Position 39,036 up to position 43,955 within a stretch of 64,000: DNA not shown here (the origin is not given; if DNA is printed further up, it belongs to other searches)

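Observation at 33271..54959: tRNA-Val-adjacent ~22 kb island of modular exoproteins with its own ECF sigma/anti-sigma pair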

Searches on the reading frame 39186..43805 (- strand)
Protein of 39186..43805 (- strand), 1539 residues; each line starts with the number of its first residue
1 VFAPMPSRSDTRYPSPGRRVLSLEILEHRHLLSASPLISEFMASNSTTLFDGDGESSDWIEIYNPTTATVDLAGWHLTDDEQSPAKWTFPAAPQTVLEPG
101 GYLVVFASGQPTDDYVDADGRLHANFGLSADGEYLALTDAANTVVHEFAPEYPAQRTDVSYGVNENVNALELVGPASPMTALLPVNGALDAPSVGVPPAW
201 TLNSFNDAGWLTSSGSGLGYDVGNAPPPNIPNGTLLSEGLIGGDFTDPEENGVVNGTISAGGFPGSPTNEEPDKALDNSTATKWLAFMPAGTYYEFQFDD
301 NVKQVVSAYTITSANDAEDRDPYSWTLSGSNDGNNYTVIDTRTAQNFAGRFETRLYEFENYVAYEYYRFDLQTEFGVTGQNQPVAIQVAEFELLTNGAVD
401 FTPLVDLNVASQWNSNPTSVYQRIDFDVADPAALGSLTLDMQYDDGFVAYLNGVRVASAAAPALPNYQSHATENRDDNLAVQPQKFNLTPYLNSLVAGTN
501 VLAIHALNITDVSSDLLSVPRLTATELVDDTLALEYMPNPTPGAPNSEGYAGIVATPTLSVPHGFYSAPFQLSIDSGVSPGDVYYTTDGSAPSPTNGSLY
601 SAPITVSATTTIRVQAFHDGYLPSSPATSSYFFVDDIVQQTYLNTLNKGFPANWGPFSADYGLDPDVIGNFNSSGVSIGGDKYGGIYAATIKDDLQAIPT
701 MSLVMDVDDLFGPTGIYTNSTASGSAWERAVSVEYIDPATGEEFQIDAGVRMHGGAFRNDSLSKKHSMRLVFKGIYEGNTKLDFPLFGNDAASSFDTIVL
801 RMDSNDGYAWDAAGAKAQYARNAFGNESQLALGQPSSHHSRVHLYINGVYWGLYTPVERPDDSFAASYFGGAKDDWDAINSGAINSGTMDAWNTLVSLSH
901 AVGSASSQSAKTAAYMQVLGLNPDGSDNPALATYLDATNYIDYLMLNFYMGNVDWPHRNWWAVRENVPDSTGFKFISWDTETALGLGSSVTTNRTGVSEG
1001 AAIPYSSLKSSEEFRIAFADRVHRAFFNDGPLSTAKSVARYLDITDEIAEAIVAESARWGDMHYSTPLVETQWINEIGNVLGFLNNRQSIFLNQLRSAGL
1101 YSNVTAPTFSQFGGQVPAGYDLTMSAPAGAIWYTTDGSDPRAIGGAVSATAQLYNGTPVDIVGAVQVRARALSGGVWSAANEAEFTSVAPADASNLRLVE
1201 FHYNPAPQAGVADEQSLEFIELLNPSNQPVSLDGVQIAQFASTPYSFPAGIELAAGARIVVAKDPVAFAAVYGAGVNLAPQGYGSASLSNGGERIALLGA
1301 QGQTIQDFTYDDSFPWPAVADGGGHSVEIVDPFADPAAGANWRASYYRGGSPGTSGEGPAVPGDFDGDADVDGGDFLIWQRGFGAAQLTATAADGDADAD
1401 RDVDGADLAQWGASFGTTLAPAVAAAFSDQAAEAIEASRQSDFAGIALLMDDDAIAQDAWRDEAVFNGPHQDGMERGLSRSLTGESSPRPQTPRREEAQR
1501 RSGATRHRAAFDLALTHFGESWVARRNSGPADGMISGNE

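Call 5: search_protein_families(library=pfam, proteins=[window:39186-43805:-], max_evalue=0.01)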
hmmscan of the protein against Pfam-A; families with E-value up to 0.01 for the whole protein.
window:39186-43805:- (1539 aa): 5 families
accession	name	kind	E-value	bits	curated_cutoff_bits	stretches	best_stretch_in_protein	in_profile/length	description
PF00932.25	LTD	-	2.6e-33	115.1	34.3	2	38-148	10-105/109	Lamin Tail Domain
PF08757.17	CotH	-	3.8e-21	76.4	23.8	1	751-1089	2-320/322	CotH kinase protein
PF13290.12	CHB_HEX_C_1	-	2.6e-20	72.5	22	2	562-626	2-65/67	Chitobiase/beta-hexosaminidase C-terminal domain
PF13287.12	Fn3_assoc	-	1.8e-18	66.8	23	2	580-630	9-58/59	Fn3 associated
PF00754.31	F5_F8_type_C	-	4.8e-07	30.4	28.2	1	269-373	11-114/127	F5/8 type C domain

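Call 17: search_protein_families(library=ncbifam, proteins=[window:39186-43805:-], max_evalue=0.01)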
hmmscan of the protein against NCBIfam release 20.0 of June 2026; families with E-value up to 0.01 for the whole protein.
window:39186-43805:- (1539 aa): 0 families

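Call 42: find_homologous_proteins(query=window:39186-43805:-, max_evalue=1e-20)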
Query window:39186-43805:- (1539 aa): 2135 proteins with E <= 1e-20 among 8000 candidates; the best 120 are listed.
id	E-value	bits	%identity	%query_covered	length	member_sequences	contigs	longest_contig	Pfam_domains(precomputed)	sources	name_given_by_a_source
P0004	0.0e+0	3454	100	99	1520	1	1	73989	PF00754.32,PF08757.18,PF00932.26,PF13287.13,PF13290.14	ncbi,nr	ncbi:MAG: lamin tail domain-containing protein [Planctomycetales bacterium]|nr:lamin tail domain-con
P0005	0.0e+0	2393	71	95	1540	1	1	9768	PF08757.18,PF00932.26,PF13287.13,PF13290.14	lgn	-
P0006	0.0e+0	2369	73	93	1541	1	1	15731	PF08757.18,PF00932.26,PF13287.13,PF13290.14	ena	-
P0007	0.0e+0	2368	70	96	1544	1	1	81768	PF08757.18,PF00932.26,PF13287.13,PF13290.14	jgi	jgi:hypothetical protein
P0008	0.0e+0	2345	69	99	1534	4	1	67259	PF08757.18,PF00932.26,PF13287.13,PF13290.14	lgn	-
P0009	0.0e+0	2341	69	98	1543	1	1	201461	PF08757.18,PF00932.26,PF13287.13,PF13290.14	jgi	jgi:hypothetical protein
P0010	0.0e+0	2328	69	98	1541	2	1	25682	PF08757.18,PF00932.26,PF13287.13,PF13290.14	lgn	-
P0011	0.0e+0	2324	71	93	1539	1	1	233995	PF08757.18,PF00932.26,PF13287.13,PF13290.14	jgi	jgi:hypothetical protein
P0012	0.0e+0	2318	72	91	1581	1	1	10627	PF08757.18,PF00932.26,PF13287.13,PF13290.14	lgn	-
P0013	0.0e+0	2123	67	91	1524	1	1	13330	PF08757.18,PF00932.26,PF13287.13,PF13290.14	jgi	jgi:hypothetical protein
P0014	0.0e+0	2118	65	92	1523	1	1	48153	PF08757.18,PF00932.26,PF13287.13,PF13290.14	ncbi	-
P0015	0.0e+0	2113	67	92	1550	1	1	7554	PF08757.18,PF00932.26,PF13287.13,PF13290.14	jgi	jgi:hypothetical protein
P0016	0.0e+0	2097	65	93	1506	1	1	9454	PF08757.18,PF00932.26,PF13287.13,PF13290.14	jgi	jgi:hypothetical protein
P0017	0.0e+0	2092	66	92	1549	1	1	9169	PF08757.18,PF00932.26,PF13287.13,PF13290.14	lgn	-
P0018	0.0e+0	2091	65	93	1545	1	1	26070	PF08757.18,PF00932.26,PF13287.13,PF13290.14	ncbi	-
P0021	0.0e+0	2063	65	90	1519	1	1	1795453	PF08757.18,PF00932.26,PF13287.13,PF13290.14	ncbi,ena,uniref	ncbi:lamin tail domain-containing protein [Lacipirellula sp.]|uniref:lamin tail domain-containing pr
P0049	0.0e+0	1424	56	76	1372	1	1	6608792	PF00754.32,PF08757.18,PF00932.26,PF13287.13,PF13290.14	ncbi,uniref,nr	ncbi:CotH kinase family protein [Aeoliella mucimassa]|uniref:CotH protein n=1 Tax=Aeoliella mucimass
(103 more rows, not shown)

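Call 43: find_encoding_contigs(protein=P0011, flank=10000, max_places=2)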
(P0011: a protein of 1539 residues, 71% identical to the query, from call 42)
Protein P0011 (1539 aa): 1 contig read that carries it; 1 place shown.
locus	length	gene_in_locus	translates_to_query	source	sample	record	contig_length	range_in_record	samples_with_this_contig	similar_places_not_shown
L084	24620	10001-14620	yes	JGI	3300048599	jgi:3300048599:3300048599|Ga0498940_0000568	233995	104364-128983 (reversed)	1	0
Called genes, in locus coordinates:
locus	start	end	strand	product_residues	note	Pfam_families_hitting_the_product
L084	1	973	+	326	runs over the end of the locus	-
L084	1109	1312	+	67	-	-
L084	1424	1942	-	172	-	PF00083:Sugar_tr, PF07690:MFS_1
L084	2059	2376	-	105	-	PF13472:Lipase_GDSL_2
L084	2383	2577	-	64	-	PF13472:Lipase_GDSL_2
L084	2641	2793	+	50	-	-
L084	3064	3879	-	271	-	PF07589:PEP_exosort_dom (faint)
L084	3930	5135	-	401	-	-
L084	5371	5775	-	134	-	-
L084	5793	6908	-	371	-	PF07963:N_methyl, PF07596:SBP_bac_10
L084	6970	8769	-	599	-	PF00754:F5_F8_type_C (faint)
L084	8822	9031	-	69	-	-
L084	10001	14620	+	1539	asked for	PF00932:LTD, PF13287:Fn3_assoc, PF13290:CHB_HEX_C_1, PF08757:CotH, PF13287:Fn3_assoc (weak), PF13290:CHB_HEX_C_1 (weak), PF00932:LTD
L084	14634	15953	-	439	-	PF00413:Peptidase_M10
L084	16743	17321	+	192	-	PF04542:Sigma70_r2, PF08281:Sigma70_r4_2, PF04545:Sigma70_r4 (weak)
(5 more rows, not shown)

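Call 44: find_encoding_contigs(protein=P0009, flank=10000, max_places=2)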
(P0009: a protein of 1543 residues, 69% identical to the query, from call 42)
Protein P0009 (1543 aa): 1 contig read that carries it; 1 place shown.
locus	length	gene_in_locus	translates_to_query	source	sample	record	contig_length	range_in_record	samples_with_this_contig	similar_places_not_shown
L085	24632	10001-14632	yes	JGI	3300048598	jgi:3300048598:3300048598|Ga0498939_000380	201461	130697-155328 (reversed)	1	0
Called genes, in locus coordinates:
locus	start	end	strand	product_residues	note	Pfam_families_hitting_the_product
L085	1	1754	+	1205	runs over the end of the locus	-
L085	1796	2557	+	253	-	PF01381:HTH_3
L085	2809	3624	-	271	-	-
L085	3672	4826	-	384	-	-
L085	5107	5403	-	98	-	-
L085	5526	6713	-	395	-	PF07963:N_methyl (weak), PF07596:SBP_bac_10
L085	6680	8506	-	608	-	-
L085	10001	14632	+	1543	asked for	PF00932:LTD, PF13287:Fn3_assoc, PF13290:CHB_HEX_C_1, PF08757:CotH, PF13287:Fn3_assoc (weak), PF13290:CHB_HEX_C_1 (weak), PF00932:LTD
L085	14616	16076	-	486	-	PF00413:Peptidase_M10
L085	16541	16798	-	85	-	-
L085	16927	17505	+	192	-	PF04542:Sigma70_r2, PF08281:Sigma70_r4_2, PF04545:Sigma70_r4 (weak)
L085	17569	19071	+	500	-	PF13448:DUF4114 (faint)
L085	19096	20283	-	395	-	PF00155:Aminotran_1_2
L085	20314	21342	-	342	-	PF08240:ADH_N, PF16912:Glu_dehyd_C, PF00107:ADH_zinc_N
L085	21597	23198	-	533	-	-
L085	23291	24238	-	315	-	PF00005:ABC_tran, PF13304:AAA_21 (weak), PF13732:DrrA1-3_C (weak)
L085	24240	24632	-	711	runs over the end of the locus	-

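Call 45: find_encoding_contigs(protein=P0021, flank=10000, max_places=2)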
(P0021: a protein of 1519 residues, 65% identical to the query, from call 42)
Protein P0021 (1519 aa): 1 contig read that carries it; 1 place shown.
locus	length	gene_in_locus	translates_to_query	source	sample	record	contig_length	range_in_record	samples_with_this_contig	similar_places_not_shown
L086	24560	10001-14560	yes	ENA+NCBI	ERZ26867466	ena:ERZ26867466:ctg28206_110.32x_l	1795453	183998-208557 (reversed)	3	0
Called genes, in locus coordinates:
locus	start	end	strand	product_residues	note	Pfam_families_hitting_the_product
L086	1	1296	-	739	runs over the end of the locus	PF12951:PATR (weak)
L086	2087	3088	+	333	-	PF00294:PfkB, PF08543:Phos_pyr_kin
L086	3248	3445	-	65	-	-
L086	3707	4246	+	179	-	PF04542:Sigma70_r2, PF08281:Sigma70_r4_2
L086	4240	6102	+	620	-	PF04773:FecR (faint)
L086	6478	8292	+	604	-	-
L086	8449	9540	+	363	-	PF07963:N_methyl (weak), PF07596:SBP_bac_10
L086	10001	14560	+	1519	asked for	PF00932:LTD, PF13287:Fn3_assoc, PF13290:CHB_HEX_C_1, PF08757:CotH, PF00932:LTD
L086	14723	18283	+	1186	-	PF07995:GSDH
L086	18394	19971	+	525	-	PF03663:Glyco_hydro_76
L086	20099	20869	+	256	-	-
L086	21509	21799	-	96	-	-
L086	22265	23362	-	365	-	PF02899:Phage_int_SAM_1 (faint), PF00589:Phage_integrase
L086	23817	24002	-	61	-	-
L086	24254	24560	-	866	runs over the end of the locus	PF19263:DUF5906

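Call 80: find_encoding_contigs(protein=P0049, flank=10000, max_places=1)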
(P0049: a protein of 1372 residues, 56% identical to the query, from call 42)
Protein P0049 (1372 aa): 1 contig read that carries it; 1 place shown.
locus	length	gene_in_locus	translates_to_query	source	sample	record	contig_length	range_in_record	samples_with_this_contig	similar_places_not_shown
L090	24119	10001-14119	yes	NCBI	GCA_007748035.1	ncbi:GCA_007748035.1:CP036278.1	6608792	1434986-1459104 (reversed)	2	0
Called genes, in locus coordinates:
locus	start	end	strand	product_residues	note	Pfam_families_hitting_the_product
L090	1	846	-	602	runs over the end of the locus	-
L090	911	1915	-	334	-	PF13385:Laminin_G_3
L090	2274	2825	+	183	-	PF13443:HTH_26, PF13560:HTH_31, PF01381:HTH_3, PF07883:Cupin_2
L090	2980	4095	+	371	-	PF07963:N_methyl (weak), PF07596:SBP_bac_10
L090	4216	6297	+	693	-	PF25077:DUF7800 (weak), PF09423:PhoD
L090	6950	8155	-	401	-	PF11899:DUF3419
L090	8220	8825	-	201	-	PF21926:FeeM (weak)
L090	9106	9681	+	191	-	PF00132:Hexapep, PF14602:Hexapep_2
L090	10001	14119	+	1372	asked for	PF00932:LTD, PF00754:F5_F8_type_C (weak), PF13290:CHB_HEX_C_1, PF13287:Fn3_assoc, PF08757:CotH, PF13287:Fn3_assoc (weak), PF13290:CHB_HEX_C_1 (weak)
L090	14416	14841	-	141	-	-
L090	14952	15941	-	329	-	PF07963:N_methyl, PF07596:SBP_bac_10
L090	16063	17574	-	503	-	-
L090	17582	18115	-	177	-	PF04542:Sigma70_r2, PF04545:Sigma70_r4 (weak)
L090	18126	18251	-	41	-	-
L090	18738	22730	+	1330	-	PF12951:PATR (faint)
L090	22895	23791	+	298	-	PF13385:Laminin_G_3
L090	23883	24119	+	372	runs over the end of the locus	PF03629:SASA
